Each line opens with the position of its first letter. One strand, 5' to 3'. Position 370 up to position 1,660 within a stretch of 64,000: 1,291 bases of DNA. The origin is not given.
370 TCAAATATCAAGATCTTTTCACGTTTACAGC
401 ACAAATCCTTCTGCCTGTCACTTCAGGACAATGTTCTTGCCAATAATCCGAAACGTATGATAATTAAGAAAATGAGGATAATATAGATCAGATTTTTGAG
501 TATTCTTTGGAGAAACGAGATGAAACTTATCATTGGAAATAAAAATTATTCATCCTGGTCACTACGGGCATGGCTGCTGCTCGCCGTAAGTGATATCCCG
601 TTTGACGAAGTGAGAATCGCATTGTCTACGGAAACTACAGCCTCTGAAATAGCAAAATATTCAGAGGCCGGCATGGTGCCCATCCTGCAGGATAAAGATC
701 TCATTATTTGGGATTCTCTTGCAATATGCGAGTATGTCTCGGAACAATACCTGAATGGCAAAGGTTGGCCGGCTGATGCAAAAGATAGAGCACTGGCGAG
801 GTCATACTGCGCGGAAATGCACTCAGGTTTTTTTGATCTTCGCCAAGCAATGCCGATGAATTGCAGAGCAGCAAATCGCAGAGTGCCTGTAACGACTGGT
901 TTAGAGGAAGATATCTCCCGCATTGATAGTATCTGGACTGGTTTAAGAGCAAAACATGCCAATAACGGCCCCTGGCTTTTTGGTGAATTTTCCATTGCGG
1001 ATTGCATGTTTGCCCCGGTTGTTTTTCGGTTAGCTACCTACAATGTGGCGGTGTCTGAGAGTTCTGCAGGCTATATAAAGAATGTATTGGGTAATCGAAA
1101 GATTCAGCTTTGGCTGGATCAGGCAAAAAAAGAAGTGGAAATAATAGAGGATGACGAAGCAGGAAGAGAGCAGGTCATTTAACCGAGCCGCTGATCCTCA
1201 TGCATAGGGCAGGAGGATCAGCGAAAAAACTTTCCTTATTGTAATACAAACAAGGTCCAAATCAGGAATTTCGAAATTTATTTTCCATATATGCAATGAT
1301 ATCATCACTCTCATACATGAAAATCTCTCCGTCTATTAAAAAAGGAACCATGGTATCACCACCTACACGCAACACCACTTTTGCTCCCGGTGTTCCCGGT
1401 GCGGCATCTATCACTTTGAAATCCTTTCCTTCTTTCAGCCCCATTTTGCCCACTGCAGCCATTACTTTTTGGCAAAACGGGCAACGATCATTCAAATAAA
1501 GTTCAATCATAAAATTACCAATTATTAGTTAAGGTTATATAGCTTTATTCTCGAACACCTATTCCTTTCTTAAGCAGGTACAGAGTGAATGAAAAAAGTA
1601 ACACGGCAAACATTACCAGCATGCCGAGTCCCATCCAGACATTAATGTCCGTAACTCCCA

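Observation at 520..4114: Glutathione-themed locus: gshB-like, YadG/YadH ABC-2 pair, glutaredoxin and GST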

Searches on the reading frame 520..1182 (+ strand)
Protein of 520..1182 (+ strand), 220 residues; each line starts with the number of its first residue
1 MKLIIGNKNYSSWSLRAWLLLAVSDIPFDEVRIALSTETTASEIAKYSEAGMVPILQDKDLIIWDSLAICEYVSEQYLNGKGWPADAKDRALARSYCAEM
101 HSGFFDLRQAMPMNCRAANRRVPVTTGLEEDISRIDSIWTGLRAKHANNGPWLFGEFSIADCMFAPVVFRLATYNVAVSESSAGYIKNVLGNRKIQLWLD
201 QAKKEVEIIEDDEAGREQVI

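Call 3: search_protein_families(library=pfam, proteins=[window:520-1182:+], max_evalue=0.01)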
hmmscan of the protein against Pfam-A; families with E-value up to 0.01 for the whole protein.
window:520-1182:+ (220 aa): 4 families
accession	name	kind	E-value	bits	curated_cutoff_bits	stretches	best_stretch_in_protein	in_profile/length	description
PF13409.12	GST_N_2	-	1.7e-12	48.2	25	1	10-75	1-69/70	Glutathione S-transferase, N-terminal domain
PF02798.26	GST_N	-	1.4e-09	38.6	20.9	1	11-74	11-75/76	Glutathione S-transferase, N-terminal domain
PF13417.12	GST_N_3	-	1.8e-09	38.3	22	1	10-77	6-71/75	Glutathione S-transferase, N-terminal domain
PF13410.11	GST_C_2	-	3.4e-06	27.5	24.9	1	130-178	13-54/69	Glutathione S-transferase, C-terminal domain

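Call 4: search_protein_families(library=ncbifam, proteins=[window:520-1182:+], max_evalue=0.01)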
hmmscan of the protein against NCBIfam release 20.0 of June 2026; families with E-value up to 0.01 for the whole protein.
window:520-1182:+ (220 aa): 4 families
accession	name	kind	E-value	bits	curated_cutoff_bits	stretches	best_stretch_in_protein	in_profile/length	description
NF011693.0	PRK15113.1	equivalog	1.9e-19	70.2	150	1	6-204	11-211/214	glutathione transferase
TIGR01262.1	maiA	equivalog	5.8e-10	39.1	171.05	1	11-179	8-181/211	maleylacetoacetate isomerase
NF007016.1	PRK09481.1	equivalog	2.9e-08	33.4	314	1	37-188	43-185/209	stringent starvation protein SspA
NF050814.1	FtsZBindFzlA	equivalog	9.4e-07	28.8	300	1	17-103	19-107/228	FtsZ-binding protein FzlA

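Call 51: search_solved_structures(query=window:520-1182:+, max_evalue=0.001)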
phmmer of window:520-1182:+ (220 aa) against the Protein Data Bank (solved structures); distinct sequences matched with E-value up to 0.001: 31.
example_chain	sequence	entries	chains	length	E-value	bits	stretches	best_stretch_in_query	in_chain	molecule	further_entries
4mp4_A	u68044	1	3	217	1.3e-11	47.8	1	9-202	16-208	Glutathione S-transferase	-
6v91_A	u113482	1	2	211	5e-10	42.6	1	40-187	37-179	Stringent starvation protein A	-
4qq7_A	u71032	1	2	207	8.7e-10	41.8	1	41-187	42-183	Putative stringent starvation protein A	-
3bby_A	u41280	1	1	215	3.7e-09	39.7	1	10-186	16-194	Uncharacterized GST-like protein yfcF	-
4kh7_A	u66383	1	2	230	1.8e-07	34.2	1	9-173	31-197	Glutathione s-transferase family protein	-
4hoj_A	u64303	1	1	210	2e-07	34.1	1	43-187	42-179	RegF protein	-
4jbb_A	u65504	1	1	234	3e-07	33.5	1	12-190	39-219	Putative glutathione S-transferase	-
4isd_A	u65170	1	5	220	4.9e-07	32.8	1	3-203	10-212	Glutathione S-transferase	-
3qav_A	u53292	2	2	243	9.6e-07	31.9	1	17-172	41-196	Rho-class glutathione S-transferase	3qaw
7c97_I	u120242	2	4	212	9.6e-07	31.9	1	41-188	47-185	Stringent starvation protein A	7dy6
6wmu_K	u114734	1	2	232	1.3e-06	31.4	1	41-188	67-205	Stringent starvation protein A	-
9f7k_A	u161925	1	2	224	4.7e-06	29.6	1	24-171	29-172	GH14654p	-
4dej_A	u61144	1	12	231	1.2e-05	28.3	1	39-190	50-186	Glutathione S-transferase related protein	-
3lyp_A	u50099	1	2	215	1.3e-05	28.1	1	41-178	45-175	Stringent starvation protein A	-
4kdu_A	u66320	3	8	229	6e-05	26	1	43-95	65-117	Glutathione S-transferase domain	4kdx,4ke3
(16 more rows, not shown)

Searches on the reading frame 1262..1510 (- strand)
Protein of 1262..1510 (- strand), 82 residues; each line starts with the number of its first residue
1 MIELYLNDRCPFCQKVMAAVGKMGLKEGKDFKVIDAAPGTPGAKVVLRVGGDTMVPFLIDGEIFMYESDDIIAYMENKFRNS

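Call 3: search_protein_families(library=pfam, proteins=[window:1262-1510:-], max_evalue=0.01)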
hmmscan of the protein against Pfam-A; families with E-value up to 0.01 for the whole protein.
window:1262-1510:- (82 aa): 2 families
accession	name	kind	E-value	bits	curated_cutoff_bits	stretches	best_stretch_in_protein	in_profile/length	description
PF13417.12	GST_N_3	-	1.2e-10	42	22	1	5-81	2-73/75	Glutathione S-transferase, N-terminal domain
PF13409.12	GST_N_2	-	3.7e-06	27.9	25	1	10-77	2-69/70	Glutathione S-transferase, N-terminal domain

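Call 4: search_protein_families(library=ncbifam, proteins=[window:1262-1510:-], max_evalue=0.01)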
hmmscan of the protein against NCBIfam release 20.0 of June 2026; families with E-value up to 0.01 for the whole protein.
window:1262-1510:- (82 aa): 6 families
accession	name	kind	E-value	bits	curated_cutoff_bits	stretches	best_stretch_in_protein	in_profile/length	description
NF007702.0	PRK10387.1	equivalog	3e-08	33.6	133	1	3-78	2-72/215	glutaredoxin 2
TIGR02182.1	GRXB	equivalog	2.2e-07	30.9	186.65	1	3-78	1-71/209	GrxB family glutaredoxin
TIGR02196.1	GlrX_YruB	hypoth_equivalog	0.0017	18.8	88.55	1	1-62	1-59/74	glutaredoxin-like protein, YruB-family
TIGR02200.1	GlrX_actino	hypoth_equivalog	0.0022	18.4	89.5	1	2-57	2-54/77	mycoredoxin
NF041212.1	Uxx_star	subfamily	0.0022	18.2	66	1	2-62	1-58/70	Uxx-star family glutaredoxin-like (seleno)protein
NF007923.0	PRK10638.1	equivalog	0.0039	17.2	129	1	2-72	4-70/83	glutaredoxin 3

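Call 52: search_solved_structures(query=window:1262-1510:-, max_evalue=0.01, show_alignments=2)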
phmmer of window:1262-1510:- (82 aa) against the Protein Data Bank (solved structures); distinct sequences matched with E-value up to 0.01: 7.
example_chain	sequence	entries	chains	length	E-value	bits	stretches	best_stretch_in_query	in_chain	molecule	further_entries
6mol_A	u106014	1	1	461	4.6e-05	26.8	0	23-44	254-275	Monoextended DARPin R12 (M_R12)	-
4tr0_A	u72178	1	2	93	0.00017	25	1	2-73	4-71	Glutaredoxin 3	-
6mok_A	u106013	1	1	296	0.0029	21.1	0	23-56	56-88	Dimeric DARPin ANR7 (A_distance_r7)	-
4tr1_A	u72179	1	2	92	0.0044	20.5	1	2-73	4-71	Glutaredoxin 3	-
2mzc_A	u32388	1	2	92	0.005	20.3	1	4-75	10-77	Glutaredoxin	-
3ir4_A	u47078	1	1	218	0.0073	19.8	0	2-77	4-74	Glutaredoxin 2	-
6v91_A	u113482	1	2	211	0.0081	19.7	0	1-80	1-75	Stringent starvation protein A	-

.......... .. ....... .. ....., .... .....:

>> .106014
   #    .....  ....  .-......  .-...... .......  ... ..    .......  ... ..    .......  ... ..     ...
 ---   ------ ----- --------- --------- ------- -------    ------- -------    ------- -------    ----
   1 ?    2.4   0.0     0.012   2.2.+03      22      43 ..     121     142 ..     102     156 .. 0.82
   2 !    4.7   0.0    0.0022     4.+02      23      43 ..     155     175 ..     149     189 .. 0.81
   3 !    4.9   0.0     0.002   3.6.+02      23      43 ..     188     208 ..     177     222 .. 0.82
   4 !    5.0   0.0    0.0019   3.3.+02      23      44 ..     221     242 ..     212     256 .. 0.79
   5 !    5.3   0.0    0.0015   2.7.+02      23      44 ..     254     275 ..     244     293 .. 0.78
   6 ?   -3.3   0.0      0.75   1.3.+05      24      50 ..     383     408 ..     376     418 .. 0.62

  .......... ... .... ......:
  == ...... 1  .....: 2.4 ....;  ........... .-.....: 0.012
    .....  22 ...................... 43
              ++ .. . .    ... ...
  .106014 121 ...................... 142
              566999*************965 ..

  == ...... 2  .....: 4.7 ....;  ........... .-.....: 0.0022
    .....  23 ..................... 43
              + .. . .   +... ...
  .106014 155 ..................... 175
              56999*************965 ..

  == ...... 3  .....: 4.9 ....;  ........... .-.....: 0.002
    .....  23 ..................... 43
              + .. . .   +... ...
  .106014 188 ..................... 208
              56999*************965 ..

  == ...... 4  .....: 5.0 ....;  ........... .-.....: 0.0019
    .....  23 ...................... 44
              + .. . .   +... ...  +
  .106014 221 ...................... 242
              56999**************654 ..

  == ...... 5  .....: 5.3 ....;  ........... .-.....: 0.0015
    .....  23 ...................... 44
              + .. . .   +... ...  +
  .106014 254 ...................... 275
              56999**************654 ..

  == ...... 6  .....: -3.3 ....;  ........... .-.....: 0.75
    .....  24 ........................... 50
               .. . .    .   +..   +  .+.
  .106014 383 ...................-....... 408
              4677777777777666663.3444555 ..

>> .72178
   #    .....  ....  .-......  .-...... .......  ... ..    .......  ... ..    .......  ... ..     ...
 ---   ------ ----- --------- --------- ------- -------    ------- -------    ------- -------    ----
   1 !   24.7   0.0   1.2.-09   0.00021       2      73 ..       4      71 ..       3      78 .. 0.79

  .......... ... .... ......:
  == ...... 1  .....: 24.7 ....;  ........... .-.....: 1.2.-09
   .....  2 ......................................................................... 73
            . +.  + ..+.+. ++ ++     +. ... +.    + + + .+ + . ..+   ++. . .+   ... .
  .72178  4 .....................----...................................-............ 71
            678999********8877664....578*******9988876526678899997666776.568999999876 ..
